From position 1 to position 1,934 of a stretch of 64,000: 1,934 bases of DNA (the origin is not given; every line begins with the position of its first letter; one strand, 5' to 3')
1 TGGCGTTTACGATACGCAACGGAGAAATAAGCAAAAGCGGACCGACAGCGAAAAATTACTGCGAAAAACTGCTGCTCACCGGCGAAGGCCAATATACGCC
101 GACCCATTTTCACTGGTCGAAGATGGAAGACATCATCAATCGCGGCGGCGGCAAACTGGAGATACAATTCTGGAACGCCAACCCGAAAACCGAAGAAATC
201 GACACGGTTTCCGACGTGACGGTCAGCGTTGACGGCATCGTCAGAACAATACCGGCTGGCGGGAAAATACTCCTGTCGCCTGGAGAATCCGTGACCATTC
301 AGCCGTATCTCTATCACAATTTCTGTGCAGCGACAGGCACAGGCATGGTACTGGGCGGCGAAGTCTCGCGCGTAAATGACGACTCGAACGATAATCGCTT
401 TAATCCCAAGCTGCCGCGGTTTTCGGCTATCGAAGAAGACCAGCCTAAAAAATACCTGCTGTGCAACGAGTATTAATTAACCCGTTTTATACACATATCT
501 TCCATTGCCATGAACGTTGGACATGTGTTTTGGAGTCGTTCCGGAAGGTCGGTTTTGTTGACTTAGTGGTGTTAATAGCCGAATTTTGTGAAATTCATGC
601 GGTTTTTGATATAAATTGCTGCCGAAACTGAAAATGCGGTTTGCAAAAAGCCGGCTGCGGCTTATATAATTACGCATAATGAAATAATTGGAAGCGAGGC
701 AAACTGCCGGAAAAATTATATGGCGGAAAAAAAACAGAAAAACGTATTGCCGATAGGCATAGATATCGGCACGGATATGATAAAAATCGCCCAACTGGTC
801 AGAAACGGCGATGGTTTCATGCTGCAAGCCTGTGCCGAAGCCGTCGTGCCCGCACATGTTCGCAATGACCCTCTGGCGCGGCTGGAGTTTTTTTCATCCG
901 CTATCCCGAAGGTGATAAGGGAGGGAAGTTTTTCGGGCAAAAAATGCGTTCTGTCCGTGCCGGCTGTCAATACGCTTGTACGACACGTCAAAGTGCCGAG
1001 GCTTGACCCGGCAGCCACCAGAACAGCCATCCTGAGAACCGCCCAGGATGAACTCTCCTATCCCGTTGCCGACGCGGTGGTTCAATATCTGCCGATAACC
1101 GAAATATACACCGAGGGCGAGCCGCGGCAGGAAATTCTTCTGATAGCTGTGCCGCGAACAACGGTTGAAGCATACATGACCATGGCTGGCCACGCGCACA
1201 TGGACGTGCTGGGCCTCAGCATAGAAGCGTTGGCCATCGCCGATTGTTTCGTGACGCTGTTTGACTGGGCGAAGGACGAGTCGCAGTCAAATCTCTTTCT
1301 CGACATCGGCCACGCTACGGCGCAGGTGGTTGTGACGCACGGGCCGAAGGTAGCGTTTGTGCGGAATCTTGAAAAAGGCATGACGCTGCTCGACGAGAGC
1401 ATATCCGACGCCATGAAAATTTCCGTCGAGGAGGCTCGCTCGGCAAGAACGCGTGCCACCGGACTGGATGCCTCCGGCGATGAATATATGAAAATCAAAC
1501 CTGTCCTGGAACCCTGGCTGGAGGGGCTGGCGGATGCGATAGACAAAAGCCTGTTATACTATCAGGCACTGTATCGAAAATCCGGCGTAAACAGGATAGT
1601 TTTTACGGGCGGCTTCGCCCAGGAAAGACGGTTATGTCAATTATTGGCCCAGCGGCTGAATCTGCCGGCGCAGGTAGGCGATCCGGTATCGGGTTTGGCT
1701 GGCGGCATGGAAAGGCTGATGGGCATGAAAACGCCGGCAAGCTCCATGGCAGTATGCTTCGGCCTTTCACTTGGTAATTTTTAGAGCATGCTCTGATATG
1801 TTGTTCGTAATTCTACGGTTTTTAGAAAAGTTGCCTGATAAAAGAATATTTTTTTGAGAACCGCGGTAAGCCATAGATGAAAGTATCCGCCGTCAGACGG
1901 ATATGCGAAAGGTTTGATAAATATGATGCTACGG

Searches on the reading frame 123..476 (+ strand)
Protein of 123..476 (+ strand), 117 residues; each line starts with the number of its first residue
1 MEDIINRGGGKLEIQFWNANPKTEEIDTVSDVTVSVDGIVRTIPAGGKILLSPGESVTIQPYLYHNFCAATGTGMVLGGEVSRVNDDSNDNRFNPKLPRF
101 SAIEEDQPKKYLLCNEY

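Call 40: find_encoding_contigs(protein=window:123-476:+, flank=10000, max_places=4)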
Protein window:123-476:+ (117 aa): no gene with exactly this product is on record in the collection.

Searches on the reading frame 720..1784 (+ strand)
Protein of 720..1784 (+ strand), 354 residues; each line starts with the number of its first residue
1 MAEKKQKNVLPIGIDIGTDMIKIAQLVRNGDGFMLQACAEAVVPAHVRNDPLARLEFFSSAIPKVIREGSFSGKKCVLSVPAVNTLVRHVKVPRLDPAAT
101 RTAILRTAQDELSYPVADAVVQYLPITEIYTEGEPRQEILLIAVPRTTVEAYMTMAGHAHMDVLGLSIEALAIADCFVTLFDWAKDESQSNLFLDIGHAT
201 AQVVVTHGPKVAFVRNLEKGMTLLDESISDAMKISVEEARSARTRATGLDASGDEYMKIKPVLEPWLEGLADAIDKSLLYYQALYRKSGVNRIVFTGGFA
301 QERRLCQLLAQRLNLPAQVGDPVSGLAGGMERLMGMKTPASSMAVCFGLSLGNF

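Call 42: find_encoding_contigs(protein=window:720-1784:+, flank=10000, max_places=4)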
Protein window:720-1784:+ (354 aa): 6 contigs read that carry it; 4 places shown.
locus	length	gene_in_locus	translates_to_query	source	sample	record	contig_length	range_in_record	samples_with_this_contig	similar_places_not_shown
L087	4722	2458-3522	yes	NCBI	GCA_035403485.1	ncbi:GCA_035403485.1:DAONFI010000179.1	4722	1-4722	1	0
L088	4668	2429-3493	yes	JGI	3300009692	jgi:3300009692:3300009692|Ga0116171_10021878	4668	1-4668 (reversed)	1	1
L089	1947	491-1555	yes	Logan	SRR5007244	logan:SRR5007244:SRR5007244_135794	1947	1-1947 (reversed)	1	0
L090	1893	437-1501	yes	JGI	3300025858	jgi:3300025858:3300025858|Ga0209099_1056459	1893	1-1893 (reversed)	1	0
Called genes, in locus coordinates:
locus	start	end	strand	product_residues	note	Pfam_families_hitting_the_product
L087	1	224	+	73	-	?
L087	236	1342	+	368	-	-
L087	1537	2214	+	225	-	PF07385:Lyx_isomer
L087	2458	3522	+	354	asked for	PF25216:Volactin (weak), PF11104:PilM_2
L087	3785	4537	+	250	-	PF05137:PilN (weak)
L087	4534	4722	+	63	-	?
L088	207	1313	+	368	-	-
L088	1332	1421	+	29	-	-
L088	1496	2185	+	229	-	PF07385:Lyx_isomer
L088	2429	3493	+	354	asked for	PF25216:Volactin (weak), PF11104:PilM_2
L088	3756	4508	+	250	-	PF05137:PilN (weak)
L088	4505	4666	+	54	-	?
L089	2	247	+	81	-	?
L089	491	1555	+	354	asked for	PF25216:Volactin (weak), PF11104:PilM_2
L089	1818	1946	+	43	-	?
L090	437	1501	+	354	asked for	PF25216:Volactin (weak), PF11104:PilM_2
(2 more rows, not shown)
